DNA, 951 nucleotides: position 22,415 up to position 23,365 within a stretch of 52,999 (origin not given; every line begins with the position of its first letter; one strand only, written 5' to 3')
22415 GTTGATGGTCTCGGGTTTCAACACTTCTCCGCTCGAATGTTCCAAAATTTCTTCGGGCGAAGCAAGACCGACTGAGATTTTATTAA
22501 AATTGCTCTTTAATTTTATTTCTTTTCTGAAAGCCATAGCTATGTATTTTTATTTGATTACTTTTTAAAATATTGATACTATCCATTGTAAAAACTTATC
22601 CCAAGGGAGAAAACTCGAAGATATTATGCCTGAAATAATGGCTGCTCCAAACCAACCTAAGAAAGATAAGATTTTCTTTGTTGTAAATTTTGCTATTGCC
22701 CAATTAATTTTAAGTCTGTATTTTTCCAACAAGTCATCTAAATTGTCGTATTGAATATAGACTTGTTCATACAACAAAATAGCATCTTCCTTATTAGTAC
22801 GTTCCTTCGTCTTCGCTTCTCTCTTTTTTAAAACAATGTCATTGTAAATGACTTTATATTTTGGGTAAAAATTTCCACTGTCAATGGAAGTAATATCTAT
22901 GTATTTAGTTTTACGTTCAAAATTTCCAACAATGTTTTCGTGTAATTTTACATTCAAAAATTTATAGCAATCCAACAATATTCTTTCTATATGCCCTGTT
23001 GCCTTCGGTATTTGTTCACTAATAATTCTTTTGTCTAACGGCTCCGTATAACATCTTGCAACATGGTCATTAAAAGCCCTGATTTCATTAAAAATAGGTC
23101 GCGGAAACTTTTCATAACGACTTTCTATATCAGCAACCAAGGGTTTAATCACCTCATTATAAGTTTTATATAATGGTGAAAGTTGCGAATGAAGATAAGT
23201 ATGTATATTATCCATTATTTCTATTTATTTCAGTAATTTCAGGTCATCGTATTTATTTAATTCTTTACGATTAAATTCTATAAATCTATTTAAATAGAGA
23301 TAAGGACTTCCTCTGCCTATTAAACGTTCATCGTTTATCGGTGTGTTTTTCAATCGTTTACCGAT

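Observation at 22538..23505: AT-rich two-gene ORFan cassette wedged between rpoB and rpoC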

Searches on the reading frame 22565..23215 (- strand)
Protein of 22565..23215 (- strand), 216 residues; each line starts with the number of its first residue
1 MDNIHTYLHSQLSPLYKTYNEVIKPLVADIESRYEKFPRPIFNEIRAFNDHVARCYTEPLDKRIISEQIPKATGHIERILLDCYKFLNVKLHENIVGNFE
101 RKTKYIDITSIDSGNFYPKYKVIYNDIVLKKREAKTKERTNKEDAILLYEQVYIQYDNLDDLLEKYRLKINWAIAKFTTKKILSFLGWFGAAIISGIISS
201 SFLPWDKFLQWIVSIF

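Call 4: search_protein_families(library=pfam, proteins=[window:22565-23215:-], max_evalue=1)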
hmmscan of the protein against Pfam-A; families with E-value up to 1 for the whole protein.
window:22565-23215:- (216 aa): 0 families

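Call 5: search_protein_families(library=padloc, proteins=[window:22565-23215:-], max_evalue=1)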
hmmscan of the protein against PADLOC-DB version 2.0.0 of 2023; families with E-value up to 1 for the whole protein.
window:22565-23215:- (216 aa): 0 families

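Call 6: search_protein_families(library=ncbifam, proteins=[window:22565-23215:-], max_evalue=1)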
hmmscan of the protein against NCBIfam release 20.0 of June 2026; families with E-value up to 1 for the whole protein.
window:22565-23215:- (216 aa): 1 family
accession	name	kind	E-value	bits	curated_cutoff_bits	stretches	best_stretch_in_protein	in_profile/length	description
NF003074.0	PRK03995.1-6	equivalog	0.07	12.4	481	0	47-82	212-246/272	D-aminoacyl-tRNA deacylase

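Call 7: search_protein_families(library=phrogs, proteins=[window:22565-23215:-], max_evalue=1)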
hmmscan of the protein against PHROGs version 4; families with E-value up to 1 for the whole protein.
window:22565-23215:- (216 aa): 0 families
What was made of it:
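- Closest known: Membrane-effector abortive-infection and exclusion pairs such as RexAB or SieB. Different: There is no homology (PADLOC and PHROGs were negative, calls 5, 7).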

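Call 8: find_homologous_proteins(query=window:22565-23215:-, max_evalue=0.01)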
Query window:22565-23215:- (216 aa): 161 proteins with E <= 0.01 among 308 candidates; the best 120 are listed.
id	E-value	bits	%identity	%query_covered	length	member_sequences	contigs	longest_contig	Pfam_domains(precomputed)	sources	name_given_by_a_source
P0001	4.7e-141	486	100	100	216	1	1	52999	-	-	-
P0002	1.5e-95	337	71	99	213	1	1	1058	-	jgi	jgi:hypothetical protein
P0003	4.2e-92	326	69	99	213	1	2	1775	-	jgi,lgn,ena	-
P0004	2.0e-84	301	64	99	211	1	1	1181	-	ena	-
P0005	2.7e-81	290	63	99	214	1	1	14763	-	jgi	jgi:hypothetical protein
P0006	1.1e-76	275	60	97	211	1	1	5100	-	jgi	jgi:hypothetical protein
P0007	2.4e-69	251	54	97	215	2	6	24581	-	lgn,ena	-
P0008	7.0e-69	250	54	95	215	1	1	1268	-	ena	-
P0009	7.3e-68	246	53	99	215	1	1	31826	-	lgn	-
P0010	7.8e-68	246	56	95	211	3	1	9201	-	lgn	-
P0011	1.9e-67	245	53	95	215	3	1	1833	-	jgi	-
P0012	8.5e-65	236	51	99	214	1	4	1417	-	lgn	-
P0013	5.4e-64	234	52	95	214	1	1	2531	-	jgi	jgi:hypothetical protein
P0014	6.6e-62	227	50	99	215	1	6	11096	-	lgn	-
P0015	8.6e-62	227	49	99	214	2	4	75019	-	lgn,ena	-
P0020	2.1e-60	222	51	97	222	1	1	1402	-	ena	-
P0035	3.4e-58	215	48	94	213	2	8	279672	-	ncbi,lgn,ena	-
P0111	2.9e-45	173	46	90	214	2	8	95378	-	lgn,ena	-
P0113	4.4e-45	172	41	100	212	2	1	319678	-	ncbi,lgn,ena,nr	ncbi:MAG: hypothetical protein H6Q15_300 [Bacteroidetes bacterium]|nr:hypothetical protein [Bacteroi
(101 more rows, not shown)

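Call 10: find_encoding_contigs(protein=P0113, flank=8000, max_places=3)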
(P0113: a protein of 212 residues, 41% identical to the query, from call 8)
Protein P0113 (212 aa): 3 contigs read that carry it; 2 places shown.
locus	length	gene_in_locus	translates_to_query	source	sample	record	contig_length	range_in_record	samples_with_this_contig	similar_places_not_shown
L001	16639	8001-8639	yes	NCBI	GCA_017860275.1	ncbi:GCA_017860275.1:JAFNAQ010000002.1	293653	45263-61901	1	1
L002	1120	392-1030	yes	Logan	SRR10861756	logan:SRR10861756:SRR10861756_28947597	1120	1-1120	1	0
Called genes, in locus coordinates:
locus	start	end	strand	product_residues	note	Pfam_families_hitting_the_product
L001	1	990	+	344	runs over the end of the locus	PF00534:Glycos_transf_1, PF13692:Glyco_trans_1_4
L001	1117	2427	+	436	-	PF02737:3HCDH_N (weak), PF03721:UDPG_MGDP_dh_N, PF00984:UDPG_MGDP_dh, PF03720:UDPG_MGDP_dh_C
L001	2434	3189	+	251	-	PF00535:Glycos_transf_2, PF10111:Glyco_tranf_2_2, PF13641:Glyco_tranf_2_3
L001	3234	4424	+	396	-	PF01041:DegT_DnrJ_EryC1, PF01212:Beta_elim_lyase (weak), PF01276:OKR_DC_1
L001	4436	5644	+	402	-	PF01370:Epimerase (weak), PF02719:Polysacc_synt_2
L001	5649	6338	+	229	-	PF02397:Bac_transf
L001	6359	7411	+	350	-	PF00483:NTP_transferase, PF22640:ManC_GMP_beta-helix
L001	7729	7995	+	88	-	-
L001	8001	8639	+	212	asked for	-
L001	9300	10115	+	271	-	PF04383:KilA-N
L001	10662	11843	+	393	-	PF07690:MFS_1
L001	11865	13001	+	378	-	PF01467:CTP_transf_like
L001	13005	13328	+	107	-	PF05336:rhaM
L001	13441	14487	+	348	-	PF01370:Epimerase, PF02719:Polysacc_synt_2 (weak), PF04321:RmlD_sub_bind (weak), PF16363:GDP_Man_Dehyd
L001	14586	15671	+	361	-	PF01370:Epimerase, PF04321:RmlD_sub_bind (weak), PF16363:GDP_Man_Dehyd (weak), PF01370:Epimerase (weak)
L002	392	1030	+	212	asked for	-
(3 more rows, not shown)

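Call 11: find_encoding_contigs(protein=P0035, flank=8000, max_places=3)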
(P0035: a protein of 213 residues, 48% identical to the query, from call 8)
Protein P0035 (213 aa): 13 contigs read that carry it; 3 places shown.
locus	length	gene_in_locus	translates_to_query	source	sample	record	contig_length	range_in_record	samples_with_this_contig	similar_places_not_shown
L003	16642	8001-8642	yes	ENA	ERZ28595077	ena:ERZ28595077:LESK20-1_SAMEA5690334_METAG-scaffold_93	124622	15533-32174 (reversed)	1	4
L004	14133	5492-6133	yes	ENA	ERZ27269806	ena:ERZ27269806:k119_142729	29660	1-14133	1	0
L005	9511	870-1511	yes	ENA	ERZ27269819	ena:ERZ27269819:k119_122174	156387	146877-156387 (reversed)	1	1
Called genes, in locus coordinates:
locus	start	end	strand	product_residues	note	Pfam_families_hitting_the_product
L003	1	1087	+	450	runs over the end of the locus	PF10502:Peptidase_S26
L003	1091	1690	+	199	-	PF01205:Impact_N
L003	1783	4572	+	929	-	PF00005:ABC_tran (faint), PF02463:SMC_N (faint), PF13191:AAA_16 (faint), PF13304:AAA_21 (faint), PF13476:AAA_23 (faint), PF13555:AAA_29 (faint), PF17760:UvrA_inter, PF17755:UvrA_DNA-bind, +1 more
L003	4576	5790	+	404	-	PF00675:Peptidase_M16, PF05193:Peptidase_M16_C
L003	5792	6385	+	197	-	PF01965:DJ-1_PfpI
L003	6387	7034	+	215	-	PF01596:Methyltransf_3, PF13578:Methyltransf_24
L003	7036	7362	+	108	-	PF01503:PRA-PH (weak), PF03819:MazG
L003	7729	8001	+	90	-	-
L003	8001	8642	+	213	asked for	-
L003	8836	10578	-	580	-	PF02878:PGM_PMM_I, PF02879:PGM_PMM_II, PF02880:PGM_PMM_III, PF00408:PGM_PMM_IV (weak)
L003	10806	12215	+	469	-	PF11638:DnaA_N, PF00308:Bac_DnaA, PF00004:AAA (faint), PF01695:IstB_IS21, PF08299:Bac_DnaA_C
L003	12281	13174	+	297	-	PF08279:HTH_11, PF09339:HTH_IclR (weak), PF13384:HTH_23 (weak), PF13412:HTH_24 (faint), PF13551:HTH_29 (weak)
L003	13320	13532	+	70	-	-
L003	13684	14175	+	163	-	PF00578:AhpC-TSA, PF08534:Redoxin, PF13911:AhpC-TSA_2 (weak)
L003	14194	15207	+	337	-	PF00154:RecA_N, PF08423:Rad51, PF06745:ATPase (weak), PF21096:RecA_C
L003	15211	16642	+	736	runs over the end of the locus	PF13328:HD_4, PF01966:HD, PF04607:RelA_SpoT, PF02824:TGS, PF19296:RelA_AH (weak), PF28438:RelA_RIS, PF13291:ACT_4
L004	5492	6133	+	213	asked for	-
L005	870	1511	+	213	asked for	-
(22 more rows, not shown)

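Call 12: find_encoding_contigs(protein=P0111, flank=6000, max_places=4)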
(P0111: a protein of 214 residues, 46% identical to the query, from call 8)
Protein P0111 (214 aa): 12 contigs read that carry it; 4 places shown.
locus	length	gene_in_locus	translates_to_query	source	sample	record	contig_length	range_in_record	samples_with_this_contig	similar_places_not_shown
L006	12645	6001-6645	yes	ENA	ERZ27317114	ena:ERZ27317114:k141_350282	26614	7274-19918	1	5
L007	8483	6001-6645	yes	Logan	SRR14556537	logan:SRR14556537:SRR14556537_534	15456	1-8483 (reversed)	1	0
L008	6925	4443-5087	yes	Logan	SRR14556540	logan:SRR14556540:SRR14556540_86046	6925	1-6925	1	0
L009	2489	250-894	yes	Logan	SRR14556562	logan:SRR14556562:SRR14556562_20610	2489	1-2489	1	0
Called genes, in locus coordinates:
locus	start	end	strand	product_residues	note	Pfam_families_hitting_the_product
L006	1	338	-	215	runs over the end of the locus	-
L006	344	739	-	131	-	-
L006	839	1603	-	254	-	-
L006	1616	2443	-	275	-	-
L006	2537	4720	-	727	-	-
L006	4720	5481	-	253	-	PF01343:Peptidase_S49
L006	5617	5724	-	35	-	-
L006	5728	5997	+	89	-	-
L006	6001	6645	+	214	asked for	-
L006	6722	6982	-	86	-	-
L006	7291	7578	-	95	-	-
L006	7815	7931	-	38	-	-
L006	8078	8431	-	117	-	-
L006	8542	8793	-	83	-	-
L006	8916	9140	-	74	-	-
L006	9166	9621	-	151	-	-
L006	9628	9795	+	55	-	-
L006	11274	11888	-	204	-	-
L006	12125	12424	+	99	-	-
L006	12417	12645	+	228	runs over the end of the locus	PF09669:Phage_pRha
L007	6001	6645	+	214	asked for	-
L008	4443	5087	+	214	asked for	-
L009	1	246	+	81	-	?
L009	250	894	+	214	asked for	-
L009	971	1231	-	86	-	-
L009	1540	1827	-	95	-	-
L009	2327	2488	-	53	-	?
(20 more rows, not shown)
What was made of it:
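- One context (L006-L009) is phage-like, with Peptidase_S49 and Phage_pRha neighbours (call 12).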

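Call 13: find_encoding_contigs(protein=P0015, flank=6000, max_places=4)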
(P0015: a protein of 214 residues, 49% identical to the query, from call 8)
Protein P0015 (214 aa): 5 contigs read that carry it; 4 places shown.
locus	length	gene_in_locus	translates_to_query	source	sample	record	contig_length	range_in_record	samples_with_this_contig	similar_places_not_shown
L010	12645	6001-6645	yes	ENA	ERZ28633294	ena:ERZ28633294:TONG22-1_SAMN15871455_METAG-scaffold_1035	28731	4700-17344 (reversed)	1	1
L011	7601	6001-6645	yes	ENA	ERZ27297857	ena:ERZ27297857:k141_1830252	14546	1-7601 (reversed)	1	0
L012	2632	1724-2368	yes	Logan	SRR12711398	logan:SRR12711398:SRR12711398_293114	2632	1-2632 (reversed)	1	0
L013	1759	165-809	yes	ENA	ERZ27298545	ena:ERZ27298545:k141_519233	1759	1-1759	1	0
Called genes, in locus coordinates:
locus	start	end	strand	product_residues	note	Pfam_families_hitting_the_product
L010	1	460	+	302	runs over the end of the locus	-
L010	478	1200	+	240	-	-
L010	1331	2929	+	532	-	PF04932:Wzy_C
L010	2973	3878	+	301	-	-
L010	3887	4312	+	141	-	-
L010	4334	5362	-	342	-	PF07610:DUF1573, PF22544:HYDIN_VesB_CFA65-like_Ig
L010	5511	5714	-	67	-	-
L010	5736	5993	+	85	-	-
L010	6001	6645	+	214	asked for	-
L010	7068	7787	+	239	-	-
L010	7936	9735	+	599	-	PF18998:Flg_new_2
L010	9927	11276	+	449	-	PF13173:AAA_14, PF13635:DUF4143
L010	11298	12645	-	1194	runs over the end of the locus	PF13289:SIR2_2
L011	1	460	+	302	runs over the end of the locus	-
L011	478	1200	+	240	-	-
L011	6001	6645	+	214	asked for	-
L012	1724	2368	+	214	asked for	-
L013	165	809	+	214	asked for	-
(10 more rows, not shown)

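Call 14: find_encoding_contigs(protein=P0005, flank=6000, max_places=3)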
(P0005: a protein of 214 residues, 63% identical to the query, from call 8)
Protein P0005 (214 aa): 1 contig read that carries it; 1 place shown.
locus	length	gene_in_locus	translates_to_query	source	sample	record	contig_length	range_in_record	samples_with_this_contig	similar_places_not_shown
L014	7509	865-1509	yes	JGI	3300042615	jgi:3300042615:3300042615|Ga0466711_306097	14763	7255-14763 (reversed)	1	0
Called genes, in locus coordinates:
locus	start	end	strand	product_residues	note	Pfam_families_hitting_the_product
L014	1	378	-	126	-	?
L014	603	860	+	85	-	-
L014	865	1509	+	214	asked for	-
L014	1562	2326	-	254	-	PF01553:Acyltransferase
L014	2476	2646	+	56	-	-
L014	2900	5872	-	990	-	PF00933:Glyco_hydro_3, PF00144:Beta-lactamase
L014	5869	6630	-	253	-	PF00005:ABC_tran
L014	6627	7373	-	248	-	PF02405:MlaE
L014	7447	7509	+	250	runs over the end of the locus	PF00005:ABC_tran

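Call 17: search_solved_structures(query=A1, max_evalue=10, show_alignments=2)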
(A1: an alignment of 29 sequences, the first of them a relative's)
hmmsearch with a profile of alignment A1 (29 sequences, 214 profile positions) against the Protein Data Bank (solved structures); distinct sequences matched with E-value up to 10: 1.
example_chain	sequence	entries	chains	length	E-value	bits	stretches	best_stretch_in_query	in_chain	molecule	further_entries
5cj1_A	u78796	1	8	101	0.74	12.6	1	99-148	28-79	Gp7-MYH7-(1526-1571) chimera protein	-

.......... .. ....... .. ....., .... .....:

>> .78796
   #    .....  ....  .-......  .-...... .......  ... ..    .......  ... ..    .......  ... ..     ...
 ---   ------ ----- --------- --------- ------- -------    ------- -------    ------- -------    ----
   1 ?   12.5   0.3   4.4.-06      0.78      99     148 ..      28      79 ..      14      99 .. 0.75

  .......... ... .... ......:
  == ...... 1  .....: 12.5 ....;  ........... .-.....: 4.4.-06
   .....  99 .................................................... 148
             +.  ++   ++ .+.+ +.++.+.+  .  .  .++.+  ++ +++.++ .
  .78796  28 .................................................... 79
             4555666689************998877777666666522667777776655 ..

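Call 19: find_encoding_contigs(protein=P0003, flank=6000, max_places=4)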
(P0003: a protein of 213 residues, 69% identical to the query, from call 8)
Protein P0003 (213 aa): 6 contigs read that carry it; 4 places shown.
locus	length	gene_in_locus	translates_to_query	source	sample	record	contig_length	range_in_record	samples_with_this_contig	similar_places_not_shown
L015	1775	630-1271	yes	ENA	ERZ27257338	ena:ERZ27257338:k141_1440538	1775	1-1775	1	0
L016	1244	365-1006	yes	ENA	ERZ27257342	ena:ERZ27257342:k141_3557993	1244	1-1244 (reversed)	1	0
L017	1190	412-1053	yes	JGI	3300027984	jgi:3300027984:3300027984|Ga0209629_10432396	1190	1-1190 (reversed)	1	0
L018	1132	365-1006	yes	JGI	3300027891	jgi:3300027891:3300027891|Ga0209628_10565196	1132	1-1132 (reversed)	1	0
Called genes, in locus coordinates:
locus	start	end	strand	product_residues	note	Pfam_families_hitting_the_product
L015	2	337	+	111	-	?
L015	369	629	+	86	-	-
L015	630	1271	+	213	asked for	-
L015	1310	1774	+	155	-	?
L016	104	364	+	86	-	-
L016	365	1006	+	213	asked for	-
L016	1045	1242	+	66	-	?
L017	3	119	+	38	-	?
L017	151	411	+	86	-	-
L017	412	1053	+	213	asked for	-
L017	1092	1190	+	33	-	?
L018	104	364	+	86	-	-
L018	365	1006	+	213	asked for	-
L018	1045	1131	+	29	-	?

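Call 20: find_encoding_contigs(protein=P0006, flank=6000, max_places=4)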
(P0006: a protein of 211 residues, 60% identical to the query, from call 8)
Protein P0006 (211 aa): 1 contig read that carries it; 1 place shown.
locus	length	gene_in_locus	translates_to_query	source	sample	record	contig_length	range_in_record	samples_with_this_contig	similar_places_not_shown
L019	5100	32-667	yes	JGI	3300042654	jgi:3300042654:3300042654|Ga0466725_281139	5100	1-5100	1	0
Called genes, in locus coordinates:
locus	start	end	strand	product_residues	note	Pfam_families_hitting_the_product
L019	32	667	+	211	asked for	-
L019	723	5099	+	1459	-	?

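Call 21: find_encoding_contigs(protein=P0007, flank=6000, max_places=6)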
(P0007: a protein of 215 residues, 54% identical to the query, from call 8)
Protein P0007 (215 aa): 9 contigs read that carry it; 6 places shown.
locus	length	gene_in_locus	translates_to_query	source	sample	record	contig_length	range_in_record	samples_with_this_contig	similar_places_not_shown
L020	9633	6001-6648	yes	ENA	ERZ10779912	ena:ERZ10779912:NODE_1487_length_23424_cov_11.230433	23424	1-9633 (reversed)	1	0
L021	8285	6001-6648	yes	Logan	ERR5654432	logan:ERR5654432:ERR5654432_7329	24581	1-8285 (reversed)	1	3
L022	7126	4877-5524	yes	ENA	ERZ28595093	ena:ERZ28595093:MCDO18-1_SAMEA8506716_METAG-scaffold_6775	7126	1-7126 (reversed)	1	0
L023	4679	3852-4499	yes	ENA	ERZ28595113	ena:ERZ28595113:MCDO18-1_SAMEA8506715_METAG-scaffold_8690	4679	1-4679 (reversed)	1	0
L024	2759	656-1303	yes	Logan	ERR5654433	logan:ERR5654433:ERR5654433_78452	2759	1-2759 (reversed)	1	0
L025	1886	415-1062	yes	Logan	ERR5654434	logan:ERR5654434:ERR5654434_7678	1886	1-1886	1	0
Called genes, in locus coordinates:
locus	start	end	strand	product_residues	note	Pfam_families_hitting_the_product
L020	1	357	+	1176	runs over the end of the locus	PF16344:FecR_C (weak), PF07660:STN (weak), PF13620:CarboxypepD_reg (weak), PF13715:CarbopepD_reg_2, PF07715:Plug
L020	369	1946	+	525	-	PF14322:SusD-like_3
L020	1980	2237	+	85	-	-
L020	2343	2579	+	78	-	-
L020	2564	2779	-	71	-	-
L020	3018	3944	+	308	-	PF12762:DDE_Tnp_IS1595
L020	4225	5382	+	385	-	-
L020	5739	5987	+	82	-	-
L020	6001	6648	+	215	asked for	-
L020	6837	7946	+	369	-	PF00578:AhpC-TSA, PF08534:Redoxin, PF00085:Thioredoxin (weak), PF13905:Thioredoxin_8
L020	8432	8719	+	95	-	-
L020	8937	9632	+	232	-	?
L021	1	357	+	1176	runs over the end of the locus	PF16344:FecR_C (weak), PF07660:STN (weak), PF13620:CarboxypepD_reg (weak), PF13715:CarbopepD_reg_2, PF07715:Plug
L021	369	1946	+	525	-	PF14322:SusD-like_3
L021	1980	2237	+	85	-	-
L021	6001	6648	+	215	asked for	-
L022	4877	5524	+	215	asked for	-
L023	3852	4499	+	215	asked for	-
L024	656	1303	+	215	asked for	-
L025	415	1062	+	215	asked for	-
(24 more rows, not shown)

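Call 23: predict_structure(alignment_id=A1)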
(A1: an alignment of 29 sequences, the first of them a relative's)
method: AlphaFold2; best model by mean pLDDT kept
length: 216 residues; sequences in the alignment: 29
mean_pLDDT: 95.6   pTM: 0.82
mean pLDDT of the five models: 95.6, 95.1, 94.6, 94.5, 94.4
residues with pLDDT >= 90: 198; 70-90: 17; 50-70: 1; < 50: 0
segments of 3 or more residues with pLDDT < 50: none
pLDDT, mean of each block of 10 residues (from residue 1): 90 98 98 94 98 96 97 98 98 97 95 96 98 98 98 98 98 96 97 92 82 89
secondary structure, 60 per line:
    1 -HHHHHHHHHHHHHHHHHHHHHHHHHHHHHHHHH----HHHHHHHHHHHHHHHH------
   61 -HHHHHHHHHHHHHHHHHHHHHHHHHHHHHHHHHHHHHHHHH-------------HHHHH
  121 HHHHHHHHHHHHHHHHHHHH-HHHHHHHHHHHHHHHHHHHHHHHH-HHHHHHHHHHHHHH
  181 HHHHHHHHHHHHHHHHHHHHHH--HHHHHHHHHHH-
elements in order: H2-34 H39-54 H62-102 H116-140 H142-165 H167-202 H205-215
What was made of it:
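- Closest known: HEPN-domain toxins of TA/Abi systems. Different: The motif position is atypical (call 23).
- The helical model is confident (call 23). The motif sits in the short helix 2 near the N-terminus rather than at the start of the last core helix (call 23).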

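Call 26: fold_search(model_id=the predicted structure, library=pdb)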
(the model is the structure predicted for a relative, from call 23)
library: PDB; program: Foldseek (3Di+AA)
matches with E <= 10: 410; with E <= 0.001: 0
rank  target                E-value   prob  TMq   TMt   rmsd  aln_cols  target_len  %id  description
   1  7w8i                  2.3e-01  0.47  0.20  0.30  12.9       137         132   13  Crystal structure of Zn bound human Focal Adhesion Targeting (FAT) domain of the Focal Adhesion Kinase (released 2022-12-21)
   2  6h2f_A                4.0e-01  0.13  0.17  0.12  34.4       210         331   10  Structure of the pre-pore AhlB of the tripartite alpha-pore forming toxin, AHL, from Aeromonas hydrophila. (released 2019-07-10)
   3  4r32_A                4.2e-01  0.38  0.20  0.31  11.3       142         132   12  Crystal Structure Analysis of Pyk2 and Paxillin LD motifs (released 2014-09-17)
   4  4xek_A                7.0e-01  0.16  0.18  0.25  12.7       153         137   14  Pyk2-FAT domain in complex with leupaxin LD4 motif (released 2015-12-30)
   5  8s2f_BBB              7.8e-01  0.15  0.21  0.24  26.9       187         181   13  Crystal structure of Borrelia burgdorferi paralogous family 12 outer surface protein BBH37 (released 2025-03-05)
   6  9ddn_C                7.8e-01  0.08  0.15  0.15  25.1       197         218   11  E. coli TolAQR conformation II (released 2025-07-09)
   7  9ddm_A                7.8e-01  0.07  0.15  0.14  24.6       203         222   11  E. coli TolAQR conformation I (released 2025-07-09)
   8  4dzu_A                8.7e-01  0.33  0.30  0.33  14.6       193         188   14  Complex of 3-alpha bound to gp41-5 (released 2012-05-02)
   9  7a0g_FFF              9.1e-01  0.13  0.20  0.15  35.8       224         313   12  Structure of the SmhB pore of the tripartite alpha-pore forming toxin, Smh, from Serratia marcescens. (released 2021-03-31)
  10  2v0p_A                9.1e-01  0.09  0.17  0.17  20.1       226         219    9  The Structure of Tap42 Alpha4 Subunit (released 2007-07-17)
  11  4dzv_A                9.6e-01  0.25  0.28  0.31  14.8       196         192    9  Complex of 4-alpha/beta bound to gp41-5 (released 2012-05-02)
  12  6z0c_A                9.6e-01  0.18  0.23  0.24  22.2       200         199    9  Structure of in silico modelled artificial Maquette-3 protein (released 2021-03-17)
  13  7jh6_A                1.0e+00  0.28  0.27  0.32  13.6       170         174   15  De novo designed two-domain di-Zn(II) and porphyrin-binding protein (released 2020-12-09)
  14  6z0c_D                1.0e+00  0.18  0.24  0.27  22.9       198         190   12  Structure of in silico modelled artificial Maquette-3 protein (released 2021-03-17)
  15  6z0c_C                1.0e+00  0.16  0.23  0.24  22.2       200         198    9  Structure of in silico modelled artificial Maquette-3 protein (released 2021-03-17)
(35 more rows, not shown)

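Call 37: find_related_loci(query=A1, collection=viral_contigs, flank=8000)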
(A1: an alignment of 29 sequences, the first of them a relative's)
Query A1 (216 aa) in viral_contigs; peptide patterns used: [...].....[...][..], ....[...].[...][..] (x = any residue, [..] = any of these).
53 stretches matched a pattern, but none encodes a relative of the query by tblastn (E <= 1e-3).
